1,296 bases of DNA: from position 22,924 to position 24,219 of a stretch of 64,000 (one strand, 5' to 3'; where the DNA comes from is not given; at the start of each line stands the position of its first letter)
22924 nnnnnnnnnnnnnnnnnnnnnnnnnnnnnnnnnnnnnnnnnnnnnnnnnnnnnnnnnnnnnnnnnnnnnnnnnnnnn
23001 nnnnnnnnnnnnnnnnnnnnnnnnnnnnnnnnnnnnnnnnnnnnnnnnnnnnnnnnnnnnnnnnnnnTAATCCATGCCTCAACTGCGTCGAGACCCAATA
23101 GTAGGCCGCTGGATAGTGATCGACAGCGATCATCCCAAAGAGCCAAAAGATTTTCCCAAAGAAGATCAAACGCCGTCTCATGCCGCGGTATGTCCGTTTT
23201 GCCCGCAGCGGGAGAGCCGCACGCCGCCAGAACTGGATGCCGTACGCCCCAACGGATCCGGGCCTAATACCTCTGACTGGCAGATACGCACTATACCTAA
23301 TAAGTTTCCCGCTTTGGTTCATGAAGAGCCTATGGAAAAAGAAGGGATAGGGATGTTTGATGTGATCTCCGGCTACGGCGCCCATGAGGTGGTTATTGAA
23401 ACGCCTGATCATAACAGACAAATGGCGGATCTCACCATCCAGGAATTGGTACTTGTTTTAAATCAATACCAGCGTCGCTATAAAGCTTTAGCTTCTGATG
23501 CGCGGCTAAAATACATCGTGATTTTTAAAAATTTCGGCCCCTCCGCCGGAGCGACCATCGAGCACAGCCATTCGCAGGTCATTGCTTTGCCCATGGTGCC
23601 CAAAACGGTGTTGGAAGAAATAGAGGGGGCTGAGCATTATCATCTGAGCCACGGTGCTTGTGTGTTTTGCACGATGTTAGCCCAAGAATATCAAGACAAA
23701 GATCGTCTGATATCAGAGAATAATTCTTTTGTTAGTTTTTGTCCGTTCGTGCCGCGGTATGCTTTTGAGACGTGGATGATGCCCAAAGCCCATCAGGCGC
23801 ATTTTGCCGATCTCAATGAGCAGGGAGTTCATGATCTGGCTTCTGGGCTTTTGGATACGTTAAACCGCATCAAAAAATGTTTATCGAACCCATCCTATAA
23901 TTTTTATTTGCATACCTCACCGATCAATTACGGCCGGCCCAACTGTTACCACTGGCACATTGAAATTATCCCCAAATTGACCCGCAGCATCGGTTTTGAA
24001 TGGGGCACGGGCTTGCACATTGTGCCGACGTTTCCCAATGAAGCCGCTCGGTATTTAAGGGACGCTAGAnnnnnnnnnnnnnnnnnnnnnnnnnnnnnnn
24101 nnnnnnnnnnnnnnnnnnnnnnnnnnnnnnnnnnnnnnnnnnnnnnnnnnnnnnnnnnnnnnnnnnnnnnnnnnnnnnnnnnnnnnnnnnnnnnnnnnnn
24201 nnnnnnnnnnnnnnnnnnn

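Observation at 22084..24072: Tandem GalT-like HIT proteins, one with the catalytic His replaced by Arg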

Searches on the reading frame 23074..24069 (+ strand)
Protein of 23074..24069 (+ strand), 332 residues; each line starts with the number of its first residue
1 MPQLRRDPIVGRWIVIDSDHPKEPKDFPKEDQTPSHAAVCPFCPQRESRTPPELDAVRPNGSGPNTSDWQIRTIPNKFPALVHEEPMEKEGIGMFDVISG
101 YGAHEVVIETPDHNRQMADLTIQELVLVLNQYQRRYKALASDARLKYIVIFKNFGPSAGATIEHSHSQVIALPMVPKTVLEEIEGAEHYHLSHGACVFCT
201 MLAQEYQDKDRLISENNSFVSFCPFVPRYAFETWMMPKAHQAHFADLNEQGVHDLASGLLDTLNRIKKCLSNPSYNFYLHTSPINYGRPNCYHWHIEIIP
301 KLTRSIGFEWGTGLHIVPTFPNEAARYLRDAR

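Call 3: search_protein_families(library=pfam, proteins=[window:23074-24069:+], max_evalue=0.01)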
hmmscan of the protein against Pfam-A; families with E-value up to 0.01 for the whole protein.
window:23074-24069:+ (332 aa): 6 families
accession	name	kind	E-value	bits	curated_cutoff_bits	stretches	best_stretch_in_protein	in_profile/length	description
PF01087.27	GalP_UDP_transf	-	1.1e-14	55.8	22.1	1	5-176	15-184/184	Galactose-1-phosphate uridyl transferase, N-terminal domain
PF02744.22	GalP_UDP_tr_C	-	8e-11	42.4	29.2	1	185-305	4-124/165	Galactose-1-phosphate uridyl transferase, C-terminal domain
PF16268.10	DUF4921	-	9.1e-09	35.2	28.5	1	141-321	217-386/425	Domain of unknown function (DUF4921)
PF16285.10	DUF4931_N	-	9.7e-09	35.8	24.1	1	104-172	53-121/124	Domain of unknown function (DUF4931) N-terminal domain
PF01230.28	HIT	-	5e-06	27.5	21.5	0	101-171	25-94/98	HIT domain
PF19327.4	Ap4A_phos_N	-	0.004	17.1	23.1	1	149-178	137-166/177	Ap4A phosphorylase N-terminal domain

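Call 4: search_protein_families(library=ncbifam, proteins=[window:23074-24069:+], max_evalue=0.01)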
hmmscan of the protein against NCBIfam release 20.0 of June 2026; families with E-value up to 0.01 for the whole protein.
window:23074-24069:+ (332 aa): 2 families
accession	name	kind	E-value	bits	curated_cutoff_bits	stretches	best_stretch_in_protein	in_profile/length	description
NF008724.0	PRK11720.1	equivalog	1.3e-36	126.4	448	1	3-306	11-307/348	UDP-glucose--hexose-1-phosphate uridylyltransferase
TIGR00209.1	galT_1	equivalog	2.2e-34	119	102.1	1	4-306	13-308/349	galactose-1-phosphate uridylyltransferase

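Call 7: search_solved_structures(query=window:23074-24069:+, max_evalue=0.01, show_alignments=3)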
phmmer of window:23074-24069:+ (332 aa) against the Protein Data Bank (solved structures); distinct sequences matched with E-value up to 0.01: 12.
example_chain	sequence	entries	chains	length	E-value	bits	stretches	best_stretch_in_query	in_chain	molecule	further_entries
1z84_A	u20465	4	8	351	3e-69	236.7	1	2-330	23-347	galactose-1-phosphate uridyl transferase-like protein | putative galactose-1-phosphate uridyl transferase | Probable galactose-1-phosphate uridyl transferase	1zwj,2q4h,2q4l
2h39_A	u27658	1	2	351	6.1e-68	232.4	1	2-330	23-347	Probable galactose-1-phosphate uridyl transferase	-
6k5z_A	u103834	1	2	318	6.5e-38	133.7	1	6-329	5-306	Galactose-1-phosphate uridylyltransferase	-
6k9z_A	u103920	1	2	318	8.6e-37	130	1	6-329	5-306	Galactose-1-phosphate uridylyltransferase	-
1hxp_A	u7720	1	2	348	8.4e-21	77.4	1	2-306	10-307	HEXOSE-1-PHOSPHATE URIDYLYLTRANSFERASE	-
1hxq_A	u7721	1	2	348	1.1e-20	77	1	2-306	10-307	HEXOSE-1-PHOSPHATE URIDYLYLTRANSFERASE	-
1gup_A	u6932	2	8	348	2.5e-19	72.6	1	2-306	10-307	GALACTOSE-1-PHOSPHATE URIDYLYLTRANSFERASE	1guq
5in3_B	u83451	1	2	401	1.3e-14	57.1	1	4-306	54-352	Galactose-1-phosphate uridylyltransferase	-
6gqd_A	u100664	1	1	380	1.5e-14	56.9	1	4-305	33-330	Galactose-1-phosphate uridylyltransferase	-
6d6j_A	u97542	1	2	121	0.00035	22.8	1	188-299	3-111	HIT family hydrolase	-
4qvu_A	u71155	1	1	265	0.0014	20.8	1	106-175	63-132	Uncharacterized protein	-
3ksv_A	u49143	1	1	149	0.0021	20.2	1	188-312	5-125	Uncharacterized protein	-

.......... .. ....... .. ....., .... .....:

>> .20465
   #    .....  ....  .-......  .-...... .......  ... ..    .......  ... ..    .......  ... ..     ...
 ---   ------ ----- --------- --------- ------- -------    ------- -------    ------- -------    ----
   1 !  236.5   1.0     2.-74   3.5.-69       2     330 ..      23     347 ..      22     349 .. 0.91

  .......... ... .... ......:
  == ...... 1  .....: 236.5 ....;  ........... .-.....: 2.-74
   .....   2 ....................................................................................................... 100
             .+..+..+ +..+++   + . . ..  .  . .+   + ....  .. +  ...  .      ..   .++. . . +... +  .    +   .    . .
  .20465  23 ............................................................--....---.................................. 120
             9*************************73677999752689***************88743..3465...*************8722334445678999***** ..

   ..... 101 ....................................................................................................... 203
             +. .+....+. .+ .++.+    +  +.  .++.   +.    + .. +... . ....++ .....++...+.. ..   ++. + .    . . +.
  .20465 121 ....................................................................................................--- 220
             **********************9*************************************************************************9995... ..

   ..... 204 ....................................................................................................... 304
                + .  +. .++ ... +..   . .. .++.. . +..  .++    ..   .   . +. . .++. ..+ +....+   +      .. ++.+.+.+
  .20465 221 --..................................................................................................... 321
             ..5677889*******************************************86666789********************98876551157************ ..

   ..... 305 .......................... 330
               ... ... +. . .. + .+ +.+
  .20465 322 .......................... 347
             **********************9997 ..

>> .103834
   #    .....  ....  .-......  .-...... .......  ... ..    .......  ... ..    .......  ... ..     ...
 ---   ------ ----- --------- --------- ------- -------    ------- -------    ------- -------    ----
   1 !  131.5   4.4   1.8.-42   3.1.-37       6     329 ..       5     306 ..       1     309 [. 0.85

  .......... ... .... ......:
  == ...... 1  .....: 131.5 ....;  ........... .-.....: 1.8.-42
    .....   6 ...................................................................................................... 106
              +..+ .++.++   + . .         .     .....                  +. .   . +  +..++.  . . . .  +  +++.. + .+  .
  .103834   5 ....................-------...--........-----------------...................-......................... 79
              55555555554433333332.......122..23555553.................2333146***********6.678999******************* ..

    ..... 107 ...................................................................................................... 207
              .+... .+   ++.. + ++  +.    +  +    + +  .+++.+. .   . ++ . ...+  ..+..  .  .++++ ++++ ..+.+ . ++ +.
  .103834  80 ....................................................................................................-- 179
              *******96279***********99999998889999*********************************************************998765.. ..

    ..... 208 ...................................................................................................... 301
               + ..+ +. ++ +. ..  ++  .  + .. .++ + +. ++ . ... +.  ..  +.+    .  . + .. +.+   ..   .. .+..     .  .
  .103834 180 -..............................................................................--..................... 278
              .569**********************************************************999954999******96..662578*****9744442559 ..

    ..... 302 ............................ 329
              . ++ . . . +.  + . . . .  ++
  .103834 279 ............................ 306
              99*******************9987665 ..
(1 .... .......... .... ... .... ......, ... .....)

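Call 28: search_solved_structures(query=window:23074-24069:+, max_evalue=1e-15, show_alignments=5)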
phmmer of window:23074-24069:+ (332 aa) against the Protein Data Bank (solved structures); distinct sequences matched with E-value up to 1e-15: 7.
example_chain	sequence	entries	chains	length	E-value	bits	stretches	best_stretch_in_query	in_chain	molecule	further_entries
1z84_A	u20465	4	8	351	3e-69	236.7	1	2-330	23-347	galactose-1-phosphate uridyl transferase-like protein | putative galactose-1-phosphate uridyl transferase | Probable galactose-1-phosphate uridyl transferase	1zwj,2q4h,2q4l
2h39_A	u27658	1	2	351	6.1e-68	232.4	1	2-330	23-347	Probable galactose-1-phosphate uridyl transferase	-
6k5z_A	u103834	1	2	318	6.5e-38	133.7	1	6-329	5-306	Galactose-1-phosphate uridylyltransferase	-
6k9z_A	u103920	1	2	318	8.6e-37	130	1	6-329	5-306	Galactose-1-phosphate uridylyltransferase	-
1hxp_A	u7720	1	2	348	8.4e-21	77.4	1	2-306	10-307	HEXOSE-1-PHOSPHATE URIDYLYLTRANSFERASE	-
1hxq_A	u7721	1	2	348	1.1e-20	77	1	2-306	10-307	HEXOSE-1-PHOSPHATE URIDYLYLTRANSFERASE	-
1gup_A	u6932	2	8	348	2.5e-19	72.6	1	2-306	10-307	GALACTOSE-1-PHOSPHATE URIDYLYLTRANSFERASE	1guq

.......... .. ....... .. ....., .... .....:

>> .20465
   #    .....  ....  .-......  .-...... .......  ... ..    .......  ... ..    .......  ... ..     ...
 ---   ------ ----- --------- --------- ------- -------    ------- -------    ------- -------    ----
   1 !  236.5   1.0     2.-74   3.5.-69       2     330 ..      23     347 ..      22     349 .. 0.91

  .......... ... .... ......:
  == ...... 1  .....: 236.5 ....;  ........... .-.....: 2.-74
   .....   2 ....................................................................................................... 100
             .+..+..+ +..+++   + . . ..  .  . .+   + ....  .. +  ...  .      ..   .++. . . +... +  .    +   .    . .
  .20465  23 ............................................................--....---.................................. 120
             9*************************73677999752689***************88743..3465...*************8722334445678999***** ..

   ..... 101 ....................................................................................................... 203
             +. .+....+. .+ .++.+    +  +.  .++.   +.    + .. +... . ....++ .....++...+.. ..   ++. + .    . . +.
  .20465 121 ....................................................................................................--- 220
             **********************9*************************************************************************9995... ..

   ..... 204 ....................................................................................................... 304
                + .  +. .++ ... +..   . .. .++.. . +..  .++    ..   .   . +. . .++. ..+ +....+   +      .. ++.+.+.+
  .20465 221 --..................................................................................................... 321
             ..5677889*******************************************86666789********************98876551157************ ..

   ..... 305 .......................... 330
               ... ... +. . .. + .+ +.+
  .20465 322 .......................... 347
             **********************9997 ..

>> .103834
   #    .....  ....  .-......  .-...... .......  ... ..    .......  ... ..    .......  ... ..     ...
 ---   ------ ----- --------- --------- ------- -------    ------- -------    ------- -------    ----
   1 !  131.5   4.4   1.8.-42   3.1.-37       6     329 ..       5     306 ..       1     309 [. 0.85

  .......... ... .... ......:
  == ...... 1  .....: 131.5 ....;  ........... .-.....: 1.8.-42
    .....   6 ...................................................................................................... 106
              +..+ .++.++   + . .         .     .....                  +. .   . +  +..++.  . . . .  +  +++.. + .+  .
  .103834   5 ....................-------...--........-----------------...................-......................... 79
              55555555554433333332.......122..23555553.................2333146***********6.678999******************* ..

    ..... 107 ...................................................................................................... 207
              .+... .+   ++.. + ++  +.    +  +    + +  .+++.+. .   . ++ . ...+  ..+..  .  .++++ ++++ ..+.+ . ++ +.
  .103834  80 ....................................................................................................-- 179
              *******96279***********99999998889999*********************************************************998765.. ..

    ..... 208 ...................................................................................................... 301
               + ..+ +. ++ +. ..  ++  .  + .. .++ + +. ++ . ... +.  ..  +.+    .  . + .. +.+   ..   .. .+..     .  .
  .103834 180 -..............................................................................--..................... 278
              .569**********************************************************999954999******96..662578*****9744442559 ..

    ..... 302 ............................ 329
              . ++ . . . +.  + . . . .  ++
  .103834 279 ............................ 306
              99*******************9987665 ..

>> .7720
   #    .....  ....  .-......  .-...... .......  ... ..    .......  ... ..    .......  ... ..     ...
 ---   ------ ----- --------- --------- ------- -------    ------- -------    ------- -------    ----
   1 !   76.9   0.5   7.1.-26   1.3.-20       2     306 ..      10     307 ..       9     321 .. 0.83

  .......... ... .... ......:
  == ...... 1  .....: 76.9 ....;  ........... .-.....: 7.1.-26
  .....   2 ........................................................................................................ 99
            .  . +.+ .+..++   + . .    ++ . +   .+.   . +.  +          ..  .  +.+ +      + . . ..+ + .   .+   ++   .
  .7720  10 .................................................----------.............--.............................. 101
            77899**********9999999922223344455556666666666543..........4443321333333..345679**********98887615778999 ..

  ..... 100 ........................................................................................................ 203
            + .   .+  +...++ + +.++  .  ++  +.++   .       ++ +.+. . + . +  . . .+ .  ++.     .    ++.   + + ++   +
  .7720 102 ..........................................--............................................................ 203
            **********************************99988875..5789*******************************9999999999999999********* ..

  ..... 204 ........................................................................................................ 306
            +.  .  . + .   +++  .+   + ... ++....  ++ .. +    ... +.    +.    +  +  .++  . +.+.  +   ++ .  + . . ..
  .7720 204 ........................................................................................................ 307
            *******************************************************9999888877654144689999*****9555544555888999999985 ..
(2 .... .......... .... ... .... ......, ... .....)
